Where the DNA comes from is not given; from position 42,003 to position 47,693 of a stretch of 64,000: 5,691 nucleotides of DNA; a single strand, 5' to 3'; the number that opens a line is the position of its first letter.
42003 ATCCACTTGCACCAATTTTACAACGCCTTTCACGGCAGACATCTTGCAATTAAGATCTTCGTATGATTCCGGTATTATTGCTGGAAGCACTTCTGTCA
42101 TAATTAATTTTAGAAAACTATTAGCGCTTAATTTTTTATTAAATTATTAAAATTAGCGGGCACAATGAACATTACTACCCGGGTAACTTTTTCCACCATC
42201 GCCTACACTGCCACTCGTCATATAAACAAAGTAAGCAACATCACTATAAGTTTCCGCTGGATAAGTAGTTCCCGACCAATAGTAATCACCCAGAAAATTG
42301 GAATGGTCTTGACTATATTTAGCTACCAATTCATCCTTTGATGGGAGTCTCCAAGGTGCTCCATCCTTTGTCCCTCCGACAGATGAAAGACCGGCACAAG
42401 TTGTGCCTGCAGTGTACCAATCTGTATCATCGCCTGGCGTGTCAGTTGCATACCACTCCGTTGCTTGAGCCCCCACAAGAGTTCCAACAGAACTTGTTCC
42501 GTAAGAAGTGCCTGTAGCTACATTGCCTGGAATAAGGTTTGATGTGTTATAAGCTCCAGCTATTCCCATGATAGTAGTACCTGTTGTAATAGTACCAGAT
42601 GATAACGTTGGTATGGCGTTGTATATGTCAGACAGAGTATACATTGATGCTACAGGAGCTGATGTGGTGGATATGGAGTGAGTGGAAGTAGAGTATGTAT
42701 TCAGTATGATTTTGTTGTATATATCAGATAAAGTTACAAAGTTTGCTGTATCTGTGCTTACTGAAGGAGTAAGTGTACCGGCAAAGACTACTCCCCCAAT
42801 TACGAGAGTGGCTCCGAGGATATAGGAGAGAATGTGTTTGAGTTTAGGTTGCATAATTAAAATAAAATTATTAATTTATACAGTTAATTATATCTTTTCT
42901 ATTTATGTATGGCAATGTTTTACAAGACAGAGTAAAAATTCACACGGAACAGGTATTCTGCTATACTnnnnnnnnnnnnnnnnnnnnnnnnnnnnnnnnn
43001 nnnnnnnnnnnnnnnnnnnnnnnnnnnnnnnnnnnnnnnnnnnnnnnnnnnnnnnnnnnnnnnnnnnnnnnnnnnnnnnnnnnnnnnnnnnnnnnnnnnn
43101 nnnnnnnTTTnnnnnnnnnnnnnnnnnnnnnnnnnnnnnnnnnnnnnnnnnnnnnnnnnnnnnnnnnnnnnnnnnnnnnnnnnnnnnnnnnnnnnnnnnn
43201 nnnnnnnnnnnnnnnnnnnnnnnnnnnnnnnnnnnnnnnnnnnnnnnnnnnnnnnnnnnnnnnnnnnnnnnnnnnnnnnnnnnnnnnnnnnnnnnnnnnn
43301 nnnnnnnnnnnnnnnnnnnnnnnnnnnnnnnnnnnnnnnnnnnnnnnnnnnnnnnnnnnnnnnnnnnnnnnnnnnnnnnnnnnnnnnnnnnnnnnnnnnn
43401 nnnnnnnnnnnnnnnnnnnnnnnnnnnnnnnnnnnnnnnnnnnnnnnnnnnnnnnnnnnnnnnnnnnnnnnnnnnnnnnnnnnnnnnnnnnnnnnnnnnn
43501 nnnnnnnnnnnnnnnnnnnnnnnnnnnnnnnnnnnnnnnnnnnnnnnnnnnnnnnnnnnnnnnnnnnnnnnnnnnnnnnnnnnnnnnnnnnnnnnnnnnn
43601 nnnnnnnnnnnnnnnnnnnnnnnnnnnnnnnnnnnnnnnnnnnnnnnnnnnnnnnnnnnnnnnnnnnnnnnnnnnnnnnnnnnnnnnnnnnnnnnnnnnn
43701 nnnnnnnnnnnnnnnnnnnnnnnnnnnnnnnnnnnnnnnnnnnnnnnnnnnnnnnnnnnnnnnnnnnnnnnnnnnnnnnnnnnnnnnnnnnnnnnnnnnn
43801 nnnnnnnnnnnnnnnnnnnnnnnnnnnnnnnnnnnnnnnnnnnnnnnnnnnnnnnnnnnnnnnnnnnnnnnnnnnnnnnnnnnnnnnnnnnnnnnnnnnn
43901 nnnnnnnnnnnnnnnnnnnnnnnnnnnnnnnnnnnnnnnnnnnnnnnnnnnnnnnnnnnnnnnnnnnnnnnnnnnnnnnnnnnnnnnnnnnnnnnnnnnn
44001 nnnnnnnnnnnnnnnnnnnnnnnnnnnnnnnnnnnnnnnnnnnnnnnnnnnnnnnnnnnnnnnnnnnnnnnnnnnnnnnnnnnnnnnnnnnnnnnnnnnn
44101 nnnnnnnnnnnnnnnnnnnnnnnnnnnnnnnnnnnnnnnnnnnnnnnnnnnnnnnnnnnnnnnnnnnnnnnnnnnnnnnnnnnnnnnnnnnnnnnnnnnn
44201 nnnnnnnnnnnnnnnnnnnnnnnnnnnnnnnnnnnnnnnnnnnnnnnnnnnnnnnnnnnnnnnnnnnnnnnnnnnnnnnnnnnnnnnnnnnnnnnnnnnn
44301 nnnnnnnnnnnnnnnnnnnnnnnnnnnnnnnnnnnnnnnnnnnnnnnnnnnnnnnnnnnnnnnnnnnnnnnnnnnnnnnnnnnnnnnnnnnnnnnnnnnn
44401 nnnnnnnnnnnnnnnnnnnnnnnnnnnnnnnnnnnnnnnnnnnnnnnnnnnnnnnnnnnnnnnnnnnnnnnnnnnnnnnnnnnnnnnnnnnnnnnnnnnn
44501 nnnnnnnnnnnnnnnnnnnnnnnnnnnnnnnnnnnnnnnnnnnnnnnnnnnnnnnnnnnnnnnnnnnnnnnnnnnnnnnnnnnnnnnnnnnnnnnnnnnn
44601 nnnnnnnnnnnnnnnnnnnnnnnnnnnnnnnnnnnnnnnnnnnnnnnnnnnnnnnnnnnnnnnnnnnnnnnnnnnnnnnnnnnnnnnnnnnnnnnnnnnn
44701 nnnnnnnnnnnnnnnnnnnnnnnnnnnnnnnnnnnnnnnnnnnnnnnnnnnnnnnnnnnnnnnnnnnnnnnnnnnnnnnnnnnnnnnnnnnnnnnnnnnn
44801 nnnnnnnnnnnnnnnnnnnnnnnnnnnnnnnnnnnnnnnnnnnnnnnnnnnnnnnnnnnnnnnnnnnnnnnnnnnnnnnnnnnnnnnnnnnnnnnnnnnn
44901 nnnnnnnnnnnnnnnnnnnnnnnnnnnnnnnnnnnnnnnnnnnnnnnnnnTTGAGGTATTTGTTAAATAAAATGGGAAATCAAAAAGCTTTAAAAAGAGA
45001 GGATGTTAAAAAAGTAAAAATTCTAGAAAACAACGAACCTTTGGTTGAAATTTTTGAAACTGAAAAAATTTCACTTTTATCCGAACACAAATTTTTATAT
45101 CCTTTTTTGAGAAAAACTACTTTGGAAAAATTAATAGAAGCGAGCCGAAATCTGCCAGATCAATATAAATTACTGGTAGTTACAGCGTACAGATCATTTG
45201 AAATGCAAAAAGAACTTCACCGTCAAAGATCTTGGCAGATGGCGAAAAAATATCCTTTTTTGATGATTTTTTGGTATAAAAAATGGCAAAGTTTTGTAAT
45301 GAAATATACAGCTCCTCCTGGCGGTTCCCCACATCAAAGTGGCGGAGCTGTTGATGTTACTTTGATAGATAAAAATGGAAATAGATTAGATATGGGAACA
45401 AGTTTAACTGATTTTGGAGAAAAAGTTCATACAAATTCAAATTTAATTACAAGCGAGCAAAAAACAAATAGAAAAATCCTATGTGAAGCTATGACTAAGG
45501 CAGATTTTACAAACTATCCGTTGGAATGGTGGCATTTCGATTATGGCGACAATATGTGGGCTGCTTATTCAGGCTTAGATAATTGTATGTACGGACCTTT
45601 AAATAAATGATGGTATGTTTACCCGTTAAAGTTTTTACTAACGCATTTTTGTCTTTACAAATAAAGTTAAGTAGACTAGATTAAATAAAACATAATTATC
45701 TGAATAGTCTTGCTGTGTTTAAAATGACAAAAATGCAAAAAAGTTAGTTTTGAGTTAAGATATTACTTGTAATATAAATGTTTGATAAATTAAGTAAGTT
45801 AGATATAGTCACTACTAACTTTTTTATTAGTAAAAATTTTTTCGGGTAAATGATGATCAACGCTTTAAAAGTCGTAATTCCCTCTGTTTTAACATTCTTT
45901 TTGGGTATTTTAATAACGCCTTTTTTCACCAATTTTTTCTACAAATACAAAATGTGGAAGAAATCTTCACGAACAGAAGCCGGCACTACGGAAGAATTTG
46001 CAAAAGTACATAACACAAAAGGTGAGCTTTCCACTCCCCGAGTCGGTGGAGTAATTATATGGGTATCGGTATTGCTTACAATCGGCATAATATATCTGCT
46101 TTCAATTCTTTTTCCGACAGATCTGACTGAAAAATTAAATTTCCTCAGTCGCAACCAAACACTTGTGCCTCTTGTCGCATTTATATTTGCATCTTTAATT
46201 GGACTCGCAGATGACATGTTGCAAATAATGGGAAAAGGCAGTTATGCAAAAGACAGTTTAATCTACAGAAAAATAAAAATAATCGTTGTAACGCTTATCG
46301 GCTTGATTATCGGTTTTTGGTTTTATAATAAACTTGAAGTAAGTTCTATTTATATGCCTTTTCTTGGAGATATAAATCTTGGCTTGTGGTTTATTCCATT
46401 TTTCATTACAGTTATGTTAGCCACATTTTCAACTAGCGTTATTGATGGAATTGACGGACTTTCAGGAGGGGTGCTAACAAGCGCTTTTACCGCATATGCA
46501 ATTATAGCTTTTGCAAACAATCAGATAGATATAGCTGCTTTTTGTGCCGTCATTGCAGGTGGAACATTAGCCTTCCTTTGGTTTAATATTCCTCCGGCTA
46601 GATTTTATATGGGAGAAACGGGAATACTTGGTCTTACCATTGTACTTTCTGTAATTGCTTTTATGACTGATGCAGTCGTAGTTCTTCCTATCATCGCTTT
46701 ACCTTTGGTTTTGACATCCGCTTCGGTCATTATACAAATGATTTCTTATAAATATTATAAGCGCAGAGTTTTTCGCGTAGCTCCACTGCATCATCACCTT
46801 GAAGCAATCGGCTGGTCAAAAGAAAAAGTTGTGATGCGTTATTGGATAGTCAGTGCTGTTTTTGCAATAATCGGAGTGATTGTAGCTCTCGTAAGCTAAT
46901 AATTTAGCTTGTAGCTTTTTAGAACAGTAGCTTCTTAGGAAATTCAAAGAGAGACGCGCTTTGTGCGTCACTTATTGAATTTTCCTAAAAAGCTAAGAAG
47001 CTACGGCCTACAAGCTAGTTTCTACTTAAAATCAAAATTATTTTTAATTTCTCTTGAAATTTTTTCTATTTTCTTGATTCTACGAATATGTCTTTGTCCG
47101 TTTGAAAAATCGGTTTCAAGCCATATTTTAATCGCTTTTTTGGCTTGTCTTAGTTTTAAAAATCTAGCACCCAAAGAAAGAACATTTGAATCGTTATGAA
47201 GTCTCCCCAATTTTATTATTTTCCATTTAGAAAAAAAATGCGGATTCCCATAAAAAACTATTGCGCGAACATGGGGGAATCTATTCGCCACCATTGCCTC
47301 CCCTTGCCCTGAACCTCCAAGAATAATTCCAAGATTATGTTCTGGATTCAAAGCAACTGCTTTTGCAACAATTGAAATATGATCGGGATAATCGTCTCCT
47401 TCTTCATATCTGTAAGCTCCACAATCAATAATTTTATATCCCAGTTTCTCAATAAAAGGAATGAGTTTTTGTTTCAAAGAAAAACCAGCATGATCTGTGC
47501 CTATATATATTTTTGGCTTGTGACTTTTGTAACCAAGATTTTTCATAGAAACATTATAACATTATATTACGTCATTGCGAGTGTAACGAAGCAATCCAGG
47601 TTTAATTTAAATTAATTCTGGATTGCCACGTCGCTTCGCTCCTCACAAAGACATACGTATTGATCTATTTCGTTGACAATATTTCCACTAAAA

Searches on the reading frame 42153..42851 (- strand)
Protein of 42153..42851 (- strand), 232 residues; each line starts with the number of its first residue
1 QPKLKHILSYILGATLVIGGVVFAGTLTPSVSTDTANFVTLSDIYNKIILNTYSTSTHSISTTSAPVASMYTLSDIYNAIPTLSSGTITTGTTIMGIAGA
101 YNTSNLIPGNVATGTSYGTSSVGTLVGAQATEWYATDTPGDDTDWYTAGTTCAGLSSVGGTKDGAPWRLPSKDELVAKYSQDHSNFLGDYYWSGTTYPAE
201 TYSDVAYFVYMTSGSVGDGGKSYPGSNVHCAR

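Call 71: search_protein_families(library=pfam, proteins=[window:42153-42851:-], max_evalue=0.001)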
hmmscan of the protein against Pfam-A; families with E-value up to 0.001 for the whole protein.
window:42153-42851:- (232 aa): 1 family
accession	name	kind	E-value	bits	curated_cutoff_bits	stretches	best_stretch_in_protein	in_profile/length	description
PF07603.17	Lcl_C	-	6.2e-08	33.4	34.9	1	133-222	12-108/117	Lcl C-terminal domain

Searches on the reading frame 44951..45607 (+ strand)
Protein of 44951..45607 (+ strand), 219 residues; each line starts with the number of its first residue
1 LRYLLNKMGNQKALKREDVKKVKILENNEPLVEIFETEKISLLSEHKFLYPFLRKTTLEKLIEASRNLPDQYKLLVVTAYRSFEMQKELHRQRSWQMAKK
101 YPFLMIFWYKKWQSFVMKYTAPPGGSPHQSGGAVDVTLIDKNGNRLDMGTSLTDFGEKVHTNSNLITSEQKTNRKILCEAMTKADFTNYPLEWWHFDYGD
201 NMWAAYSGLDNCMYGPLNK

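Call 71: search_protein_families(library=pfam, proteins=[window:44951-45607:+], max_evalue=0.001)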
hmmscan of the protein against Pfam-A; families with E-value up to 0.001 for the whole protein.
window:44951-45607:+ (219 aa): 2 families
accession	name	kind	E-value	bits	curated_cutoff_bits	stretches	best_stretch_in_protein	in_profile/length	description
PF01427.22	Peptidase_M15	-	4.2e-19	69.5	27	1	72-202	61-188/199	D-ala-D-ala dipeptidase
PF02557.22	VanY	-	6.2e-12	45.9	25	1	57-198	11-129/132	D-alanyl-D-alanine carboxypeptidase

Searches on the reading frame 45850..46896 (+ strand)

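Call 71: search_protein_families(library=pfam, proteins=[window:45850-46896:+], max_evalue=0.001)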
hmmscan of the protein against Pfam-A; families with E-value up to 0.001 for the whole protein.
window:45850-46896:+ (349 aa): 1 family
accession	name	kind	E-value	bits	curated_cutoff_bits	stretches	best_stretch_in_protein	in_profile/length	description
PF00953.26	Glycos_transf_4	-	3.2e-21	76.4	27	1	106-272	3-158/160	Glycosyl transferase family 4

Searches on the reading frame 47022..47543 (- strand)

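Call 71: search_protein_families(library=pfam, proteins=[window:47022-47543:-], max_evalue=0.001)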
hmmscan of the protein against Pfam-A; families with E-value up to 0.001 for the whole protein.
window:47022-47543:- (173 aa): 1 family
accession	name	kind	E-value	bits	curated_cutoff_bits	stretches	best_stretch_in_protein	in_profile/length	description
PF02502.23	LacAB_rpiB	-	5.3e-38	130.5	24.7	1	12-159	1-138/138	Ribose/Galactose Isomerase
